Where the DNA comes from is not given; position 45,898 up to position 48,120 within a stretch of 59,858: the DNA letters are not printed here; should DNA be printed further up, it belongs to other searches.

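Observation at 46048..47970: Unassigned B12-binding radical SAM enzyme is the first gene of the ubiD-ubiX operon: candidate new component of anaerobic quinone biosynthesis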

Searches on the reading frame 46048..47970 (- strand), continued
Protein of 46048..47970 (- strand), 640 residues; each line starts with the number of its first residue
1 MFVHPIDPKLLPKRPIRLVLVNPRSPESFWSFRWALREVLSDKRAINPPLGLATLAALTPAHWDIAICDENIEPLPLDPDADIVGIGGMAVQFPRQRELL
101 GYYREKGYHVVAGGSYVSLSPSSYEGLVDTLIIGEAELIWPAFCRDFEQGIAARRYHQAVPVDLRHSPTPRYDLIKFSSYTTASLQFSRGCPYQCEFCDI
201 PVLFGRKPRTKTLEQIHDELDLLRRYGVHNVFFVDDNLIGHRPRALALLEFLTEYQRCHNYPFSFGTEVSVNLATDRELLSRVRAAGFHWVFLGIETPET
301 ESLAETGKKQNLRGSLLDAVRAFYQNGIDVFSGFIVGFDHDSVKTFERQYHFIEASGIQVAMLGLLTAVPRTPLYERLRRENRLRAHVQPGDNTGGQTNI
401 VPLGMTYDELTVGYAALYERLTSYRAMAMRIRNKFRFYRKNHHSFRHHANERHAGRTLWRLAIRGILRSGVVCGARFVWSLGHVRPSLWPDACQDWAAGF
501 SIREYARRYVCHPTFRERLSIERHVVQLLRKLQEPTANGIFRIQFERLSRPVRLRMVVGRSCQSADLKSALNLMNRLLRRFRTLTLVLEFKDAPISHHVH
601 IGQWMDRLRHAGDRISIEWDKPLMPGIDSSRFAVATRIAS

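Call 35: search_protein_families(library=pfam, proteins=[L035:13880-15601:+, L044:6458-7477:+, L044:3444-5513:+, L017:2605-3963:+, L020:15431-16756:+, L030:3978-5174:+, L045:8243-9256:-, L019:13969-15030:+, L020:3949-4488:+, L020:4503-5018:+], max_evalue=0.001)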
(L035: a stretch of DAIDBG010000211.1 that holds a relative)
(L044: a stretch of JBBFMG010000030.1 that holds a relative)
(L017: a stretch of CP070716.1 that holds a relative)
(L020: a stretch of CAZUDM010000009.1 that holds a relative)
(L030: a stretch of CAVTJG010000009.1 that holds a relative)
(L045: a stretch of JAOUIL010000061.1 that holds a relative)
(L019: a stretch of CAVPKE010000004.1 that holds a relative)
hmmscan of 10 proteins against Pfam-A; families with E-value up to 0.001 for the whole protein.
L035:13880-15601:+ (573 aa): 3 families
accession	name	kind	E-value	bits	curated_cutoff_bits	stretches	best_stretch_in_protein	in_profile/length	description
PF21948.1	LplA-B_cat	-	3e-42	145.3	27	1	59-258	4-199/200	Lipoyl protein ligase A/B catalytic domain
PF01976.22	DUF116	-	1e-08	35.2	25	1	425-530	38-143/155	Protein of unknown function DUF116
PF03099.24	BPL_LplA_LipB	-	8.2e-07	29.4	21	1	97-207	12-133/133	Biotin/lipoate A/B protein ligase family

L044:6458-7477:+ (339 aa): 2 families
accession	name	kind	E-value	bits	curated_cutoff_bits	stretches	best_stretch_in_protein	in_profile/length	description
PF16199.10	Radical_SAM_C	-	1.9e-27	95.6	31.9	1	235-318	1-84/85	Radical_SAM C-terminal domain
PF04055.27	Radical_SAM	-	1.4e-17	64.8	29.5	1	66-228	9-164/166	Radical SAM superfamily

L044:3444-5513:+ (689 aa): 2 families
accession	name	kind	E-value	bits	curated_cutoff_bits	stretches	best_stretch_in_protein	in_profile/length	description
PF13597.11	NRDD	-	3.3e-177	591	26.2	1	145-676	2-531/562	Anaerobic ribonucleoside-triphosphate reductase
PF03477.21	ATP-cone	-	4.1e-24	85.4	25.8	1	27-115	2-87/88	ATP cone domain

L017:2605-3963:+ (452 aa): 2 families
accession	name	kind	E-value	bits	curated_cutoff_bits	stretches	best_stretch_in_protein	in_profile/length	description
PF00144.29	Beta-lactamase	-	5.7e-72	243.1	27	1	120-430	1-312/329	Beta-lactamase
PF13354.11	Beta-lactamase2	-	8.8e-05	22.4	22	0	163-199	15-51/214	Beta-lactamase enzyme family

L020:15431-16756:+ (441 aa): 2 families
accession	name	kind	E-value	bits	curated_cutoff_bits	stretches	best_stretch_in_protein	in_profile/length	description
PF04055.27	Radical_SAM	-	6.9e-27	95.1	29.5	1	159-327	2-165/166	Radical SAM superfamily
PF00919.26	UPF0004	-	1e-25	90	27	1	13-106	3-98/98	Uncharacterized protein family UPF0004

L030:3978-5174:+ (398 aa): 1 family
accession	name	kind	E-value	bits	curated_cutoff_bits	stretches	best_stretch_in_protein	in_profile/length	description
PF02515.22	CoA_transf_3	-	3.2e-71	240.8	23.3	1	5-371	5-366/366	CoA-transferase family III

L045:8243-9256:- (337 aa): 0 families

L019:13969-15030:+ (353 aa): 1 family
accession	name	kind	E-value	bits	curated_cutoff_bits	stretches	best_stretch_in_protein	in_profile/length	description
PF02628.20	COX15-CtaA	-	9.4e-114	380.2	29.9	1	25-345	2-321/322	Cytochrome oxidase assembly protein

L020:3949-4488:+ (179 aa): 1 family
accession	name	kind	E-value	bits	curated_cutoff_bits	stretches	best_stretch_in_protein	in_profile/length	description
PF00300.27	His_Phos_1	-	7.2e-14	52.3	21.7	1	19-98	1-77/194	Histidine phosphatase superfamily (branch 1)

L020:4503-5018:+ (171 aa): 1 family
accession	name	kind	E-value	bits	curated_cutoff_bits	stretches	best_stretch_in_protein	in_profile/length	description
PF03737.21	RraA-like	-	1.8e-45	155.3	24.5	1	16-164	1-152/152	Aldolase/RraA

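Call 46: search_dna_similar(query=window:46048-47970:-, collection=plasmids, mode=protein, max_evalue=1e-20, max_rows=30)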
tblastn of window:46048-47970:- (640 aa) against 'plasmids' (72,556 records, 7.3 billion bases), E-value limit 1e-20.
Records with a match: 41; places in all: 47; records where one place covers at least 80% of the query: 1.
Best place of each record, by identity: <60% 41.
By first word of the organism name: Rhizobium 11; Komagataeibacter 7; Vibrio 3; Gemmatirosa 1; Chroococcidiopsis 1; Acaryochloris 1; Methylocystis 1; Skermanella 1; Shinella 1; Bradyrhizobium 1; and 13 more.
By predicted mobility (MOB-suite, as given by PLSDB): non-mobilizable 29; conjugative 9; mobilizable 3.
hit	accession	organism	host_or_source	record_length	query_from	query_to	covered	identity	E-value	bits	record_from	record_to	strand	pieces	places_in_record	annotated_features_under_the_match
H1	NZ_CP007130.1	Gemmatirosa kalamazoonensis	-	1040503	17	547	83%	33.8%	7e-50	195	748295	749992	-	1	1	record has no annotation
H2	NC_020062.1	Rhizobium tropici CIAT 899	Phaseolus vulgaris root nodule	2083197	18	467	70%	39.4%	1e-82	292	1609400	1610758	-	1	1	record has no annotation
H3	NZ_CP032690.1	Rhizobium sp. CCGE532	Phaseolus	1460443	18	466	70%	39.5%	7e-83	292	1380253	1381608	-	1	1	record has no annotation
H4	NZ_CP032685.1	Rhizobium sp. CCGE531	Phaseolus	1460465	18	466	70%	39.5%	7e-83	292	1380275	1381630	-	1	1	record has no annotation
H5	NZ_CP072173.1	Rhizobium sp. AB2/73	Phyla canescens,cell culture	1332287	18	458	69%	40.0%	3e-83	293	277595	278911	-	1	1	record has no annotation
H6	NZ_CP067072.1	Rhizobium sp. AB2/73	Phyla canescens,cell culture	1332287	18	458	69%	40.0%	3e-83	293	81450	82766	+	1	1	record has no annotation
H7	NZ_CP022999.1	Rhizobium sp. 11515TR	Cell culture,agricultural soil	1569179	18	421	63%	41.2%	5e-83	293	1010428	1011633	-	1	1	none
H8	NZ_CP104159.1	Rhizobium sp. CB3060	Leucaena leucocephala,cell culture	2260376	18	421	63%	40.9%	4e-84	296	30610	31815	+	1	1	record has no annotation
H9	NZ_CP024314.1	Rhizobium sp. NXC24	Phaseolus vulgaris,cell culture,plant ...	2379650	18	421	63%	40.9%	4e-84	296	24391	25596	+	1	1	record has no annotation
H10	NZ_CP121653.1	Rhizobium sp. CB3171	Calliandra calothyrsus,cell culture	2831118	18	421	63%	40.9%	1e-82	291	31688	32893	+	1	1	record has no annotation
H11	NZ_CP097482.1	Chroococcidiopsis sp. CCNUC1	cell culture,soil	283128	16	402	60%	42.5%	2e-68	249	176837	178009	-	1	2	B12-binding domain-containing radical SAM protein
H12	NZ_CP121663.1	Rhizobium sp. CB3090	Gliricidia sp.,cell culture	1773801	18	421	63%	40.7%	2e-82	291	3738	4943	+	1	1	record has no annotation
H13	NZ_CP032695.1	Rhizobium jaguaris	Calliandra grandiflora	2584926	18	421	63%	40.4%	1e-83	294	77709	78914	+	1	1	none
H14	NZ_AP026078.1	Acaryochloris marina MBIC10699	cell culture,Ascidian, Diplosoma similis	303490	16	375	56%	44.4%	1e-73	265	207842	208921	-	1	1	B12-binding domain-containing radical SAM protein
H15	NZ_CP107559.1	Methylocystis sp. MJC1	whole organism,Alpine Peat Bogs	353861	15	403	61%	40.8%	3e-59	223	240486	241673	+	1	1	B12-binding domain-containing radical SAM protein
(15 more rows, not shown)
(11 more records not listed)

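Call 47: predict_structure(alignment_id=A1)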
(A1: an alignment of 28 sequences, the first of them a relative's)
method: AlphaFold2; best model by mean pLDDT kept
length: 640 residues; sequences in the alignment: 28
mean_pLDDT: 85.9   pTM: 0.88
mean pLDDT of the five models: 85.9, 83.6, 82.7, 81.2, 79.1
residues with pLDDT >= 90: 318; 70-90: 240; 50-70: 69; < 50: 13
segments of 3 or more residues with pLDDT < 50: 1-9
pLDDT, mean of each block of 10 residues (from residue 1): 40 83 76 88 89 95 96 93 87 87 96 87 92 91 96 92 89 95 88 65 74 95 95 75 88 96 90 87 92 74 57 79 93 88 92 94 87 87 86 82 93 94 97 91 54 82 92 96 90 93 89 84 89 84 80 85 79 88 88 74 86 89 89 79
secondary structure, 60 per line:
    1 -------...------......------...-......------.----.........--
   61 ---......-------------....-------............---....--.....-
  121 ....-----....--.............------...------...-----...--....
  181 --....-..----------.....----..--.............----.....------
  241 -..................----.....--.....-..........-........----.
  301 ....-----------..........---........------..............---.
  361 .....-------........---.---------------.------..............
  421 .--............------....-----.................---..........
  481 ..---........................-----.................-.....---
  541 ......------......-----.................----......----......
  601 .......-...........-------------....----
elements in order: E17-22 H33-38 H50-58 E64-69 E83-86 H94-105 E109-112 H115-119 H121-124 E130-133 H136-148 E155-157 E183-186 H200-204 H213-225 E230-234 H242-259 E264-268 H271-275 H277-286 E288-295 H300-304 H316-325 E329-336 H343-356 E360-365 H373-380 H407-421 H424-435 H442-445 H451-467 H471-482 H486-509 H515-531 H533-537 E541-546 E553-558 H564-580 E585-590 H595-607 H609-614 E615-619 E633-636

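Call 49: fold_search(model_id=the predicted structure, library=pdb)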
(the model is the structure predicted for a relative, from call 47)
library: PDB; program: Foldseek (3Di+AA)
matches with E <= 10: 1550; with E <= 0.001: 52
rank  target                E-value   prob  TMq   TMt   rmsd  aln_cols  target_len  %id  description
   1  6fd2_A                2.6e-20  1.00  0.52  0.72   5.8       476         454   20  Radical SAM 1,2-diol dehydratase AprD4 in complex with its substrate paromamine (released 2018-01-17)
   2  6fd2_B                5.1e-20  1.00  0.53  0.73   6.1       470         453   22  Radical SAM 1,2-diol dehydratase AprD4 in complex with its substrate paromamine (released 2018-01-17)
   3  5ul4                  2.5e-15  1.00  0.48  0.43  14.6       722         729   15  Structure of Cobalamin-dependent S-adenosylmethionine radical enzyme OxsB with aqua-cobalamin and S-adenosylmethionine b (released 2017-04-19)
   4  9ccb                  3.7e-15  1.00  0.39  0.58   8.0       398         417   21  X-ray crystal structure of methyl-coenzyme M reductase glutamine methylase (MgmA) from Methanothermobacter marburgensis  (released 2025-01-01)
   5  9n1b                  6.4e-15  1.00  0.49  0.50   5.3       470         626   15  Crystal structure of CysS from Corallococcus sp. CA054B with 5'-deoxyadenosine, methionine, and pantetheinylated 3-metho (released 2026-01-28)
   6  5ul3                  2.0e-14  1.00  0.50  0.45  14.3       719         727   14  Structure of Cobalamin-dependent S-adenosylmethionine radical enzyme OxsB with aqua-cobalamin bound (released 2017-04-19)
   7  6wte_A                3.5e-14  1.00  0.43  0.48   6.8       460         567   16  Structure of radical S-adenosylmethionine methyltransferase, TsrM, from Kitasatospora setae with cobalamin and [4Fe-4S (released 2020-12-23)
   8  9n1c                  3.9e-14  1.00  0.49  0.50  10.1       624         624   13  Crystal structure of CysS from Corallococcus sp. CA054B with 5'-deoxyadenosine, methionine, and pantetheinylated 3-ethox (released 2026-01-28)
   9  9n1d                  7.1e-14  1.00  0.51  0.52   8.9       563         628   14  Crystal structure of CysS from Corallococcus sp. CA054B with 5'-deoxyadenosine and methionine bound (released 2026-01-28)
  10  6wtf_A                7.5e-14  1.00  0.46  0.53   4.6       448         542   18  Structure of radical S-adenosylmethionine methyltransferase, TsrM, from Kitasatospora setae with tryptophan substrate  (released 2020-12-23)
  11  6wte_B                1.2e-13  1.00  0.43  0.52   7.4       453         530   16  Structure of radical S-adenosylmethionine methyltransferase, TsrM, from Kitasatospora setae with cobalamin and [4Fe-4S (released 2020-12-23)
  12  6wtf_B                1.2e-13  1.00  0.44  0.51   7.1       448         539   17  Structure of radical S-adenosylmethionine methyltransferase, TsrM, from Kitasatospora setae with tryptophan substrate  (released 2020-12-23)
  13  7kdx_B                1.4e-13  1.00  0.48  0.46  14.1       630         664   17  Crystal structure of Streptomyces tokunonesis TokK with hydroxycobalamin, 5'-deoxyadenosine, and methionine (released 2022-01-12)
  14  7kdy_A                3.3e-13  1.00  0.47  0.46  14.4       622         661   17  Crystal structure of Streptomyces tokunonesis TokK with hydroxycobalamin, 5'-deoxyadenosine, methionine, and (2R)-pant (released 2022-01-12)
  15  7kdy_B                5.3e-13  1.00  0.46  0.44  17.8       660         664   15  Crystal structure of Streptomyces tokunonesis TokK with hydroxycobalamin, 5'-deoxyadenosine, methionine, and (2R)-pant (released 2022-01-12)
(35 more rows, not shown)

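Call 53: search_protein_families(library=pfam, alignment_id=A2, max_evalue=0.00001)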
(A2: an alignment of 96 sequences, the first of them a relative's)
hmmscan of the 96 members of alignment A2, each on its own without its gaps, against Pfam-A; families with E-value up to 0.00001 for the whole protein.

A. member 1, L004:3-1469:+ (488 aa): 0 families

B. families by the number of members that match (of 96 scanned): 109 families (the first 25 are shown)
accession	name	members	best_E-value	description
PF00561.26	Abhydrolase_1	4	1.5e-23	alpha/beta hydrolase fold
PF00144.29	Beta-lactamase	3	5.7e-56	Beta-lactamase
PF03737.21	RraA-like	3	2.5e-46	Aldolase/RraA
PF02129.25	Peptidase_S15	2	1.4e-67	X-Pro dipeptidyl-peptidase (S15 family)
PF04264.18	YceI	2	4e-54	YceI-like domain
PF00664.28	ABC_membrane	2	7.5e-53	ABC transporter transmembrane region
PF00326.27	Peptidase_S9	2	1.1e-49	Prolyl oligopeptidase family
PF00487.30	FA_desaturase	2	2.7e-32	Fatty acid desaturase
PF00005.33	ABC_tran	2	1e-28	ABC transporter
PF07719.23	TPR_2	2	1.5e-26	Tetratricopeptide repeat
PF13460.12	NAD_binding_10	2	6.2e-26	NAD(P)H-binding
PF07676.18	PD40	2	6.9e-25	WD40-like Beta Propeller Repeat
PF00515.34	TPR_1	2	8.7e-24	Tetratricopeptide repeat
PF05368.20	NmrA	2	4.2e-21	NmrA-like family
PF13428.12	TPR_14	2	1.6e-20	Tetratricopeptide repeat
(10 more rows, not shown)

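Call 56: search_protein_families(library=pfam, alignment_id=A3, max_evalue=0.00001)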
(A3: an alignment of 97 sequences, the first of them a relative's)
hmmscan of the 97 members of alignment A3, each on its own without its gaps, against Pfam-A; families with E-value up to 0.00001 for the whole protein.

A. member 1, L005:1750-2832:+ (360 aa): 0 families

B. families by the number of members that match (of 97 scanned): 90 families (the first 25 are shown)
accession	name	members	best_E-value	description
PF02628.20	COX15-CtaA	3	9.4e-114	Cytochrome oxidase assembly protein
PF01814.28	Hemerythrin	3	4.5e-24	Hemerythrin HHE cation binding domain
PF02665.19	Nitrate_red_gam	2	1.2e-74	Nitrate reductase gamma subunit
PF00590.25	TP_methylase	2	9.6e-59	Tetrapyrrole (Corrin/Porphyrin) Methylases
PF13442.11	Cytochrome_CBB3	2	3.6e-30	Cytochrome C oxidase, cbb3-type, subunit III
PF04055.27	Radical_SAM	2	2.3e-25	Radical SAM superfamily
PF00034.26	Cytochrom_C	2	1.5e-24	Cytochrome c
PF01022.26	HTH_5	2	1.4e-13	Bacterial regulatory protein, arsR family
PF12838.12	Fer4_7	2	2.9e-08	4Fe-4S dicluster domain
PF13187.11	Fer4_9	2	2.3e-07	4Fe-4S dicluster domain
PF06965.17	Na_H_antiport_1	1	5.3e-135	Na+/H+ antiporter 1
PF02239.22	Cytochrom_D1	1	2.3e-112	Cytochrome D1 heme domain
PF02541.22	Ppx-GppA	1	9.3e-70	Ppx/GppA phosphatase family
PF13875.12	DUF4202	1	5.6e-68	Domain of unknown function (DUF4202)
PF07726.17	AAA_3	1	7.7e-62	ATPase family associated with various cellular activities (AAA)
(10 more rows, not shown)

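Call 57: search_protein_families(library=pfam, alignment_id=A4, max_evalue=0.00001)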
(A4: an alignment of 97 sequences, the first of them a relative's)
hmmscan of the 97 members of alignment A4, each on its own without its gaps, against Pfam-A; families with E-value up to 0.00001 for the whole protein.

A. member 1, L036:9185-9574:- (129 aa): 0 families

B. families by the number of members that match (of 97 scanned): 65 families (the first 25 are shown)
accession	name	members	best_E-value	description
PF13426.13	PAS_9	3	1.5e-32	PAS domain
PF08448.16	PAS_4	3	4e-31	PAS fold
PF13597.11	NRDD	2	5.5e-191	Anaerobic ribonucleoside-triphosphate reductase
PF00590.25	TP_methylase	2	1.7e-55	Tetrapyrrole (Corrin/Porphyrin) Methylases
PF00989.32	PAS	2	4e-32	PAS fold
PF13241.12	NAD_binding_7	2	6.1e-30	Putative NAD(P)-binding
PF13188.13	PAS_8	2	8.4e-27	PAS domain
PF08447.18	PAS_3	2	1.1e-24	PAS fold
PF03477.21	ATP-cone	2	7.6e-23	ATP cone domain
PF01883.24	FeS_assembly_P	2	7.6e-23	Iron-sulfur cluster assembly protein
PF02518.31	HATPase_c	2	1.7e-21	Histidine kinase-, DNA gyrase B-, and HSP90-like ATPase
PF10414.14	CysG_dimeriser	2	5.7e-19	Sirohaem synthase dimerisation region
PF00903.31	Glyoxalase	2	6.3e-12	Glyoxalase/Bleomycin resistance protein/Dioxygenase superfamily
PF14824.11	Sirohm_synth_M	2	1.6e-09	Sirohaem biosynthesis protein central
PF00749.27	tRNA-synt_1c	1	3.4e-110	tRNA synthetases class I (E and Q), catalytic domain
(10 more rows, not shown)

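Call 73: find_related_loci(query=A1, collection=metagenome_contigs, flank=10000)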
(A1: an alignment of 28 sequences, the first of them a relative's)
Query A1 (640 aa) in metagenome_contigs; peptide patterns used: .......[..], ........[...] (x = any residue, [..] = any of these).
600 stretches matched a pattern (row limit reached: there are more); 594 encode a relative of the query (tblastn E <= 1e-3); the best 80 are kept; 80 distinct loci.
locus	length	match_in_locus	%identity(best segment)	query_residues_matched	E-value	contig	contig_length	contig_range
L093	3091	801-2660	49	13-632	0e+0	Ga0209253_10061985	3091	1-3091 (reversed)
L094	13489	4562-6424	49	14-637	0e+0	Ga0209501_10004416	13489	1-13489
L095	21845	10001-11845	49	5-625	0e+0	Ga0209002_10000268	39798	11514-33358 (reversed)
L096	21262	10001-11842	50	16-632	0e+0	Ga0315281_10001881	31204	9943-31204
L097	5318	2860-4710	50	16-632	0e+0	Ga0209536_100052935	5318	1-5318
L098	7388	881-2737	50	16-634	0e+0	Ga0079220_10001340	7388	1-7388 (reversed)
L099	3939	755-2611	50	16-640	0e+0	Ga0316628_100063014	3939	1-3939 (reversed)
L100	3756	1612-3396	48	16-618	0e+0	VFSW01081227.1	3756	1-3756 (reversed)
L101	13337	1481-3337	50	16-634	0e+0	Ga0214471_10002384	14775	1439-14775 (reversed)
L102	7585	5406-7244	49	16-632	0e+0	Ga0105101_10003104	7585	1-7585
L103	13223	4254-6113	47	16-635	0e+0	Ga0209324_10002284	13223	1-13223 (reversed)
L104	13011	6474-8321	49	16-632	2e-180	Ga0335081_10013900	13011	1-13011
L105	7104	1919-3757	49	16-632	0e+0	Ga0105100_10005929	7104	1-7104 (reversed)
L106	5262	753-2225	55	16-508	0e+0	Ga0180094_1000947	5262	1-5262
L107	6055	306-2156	49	14-632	6e-179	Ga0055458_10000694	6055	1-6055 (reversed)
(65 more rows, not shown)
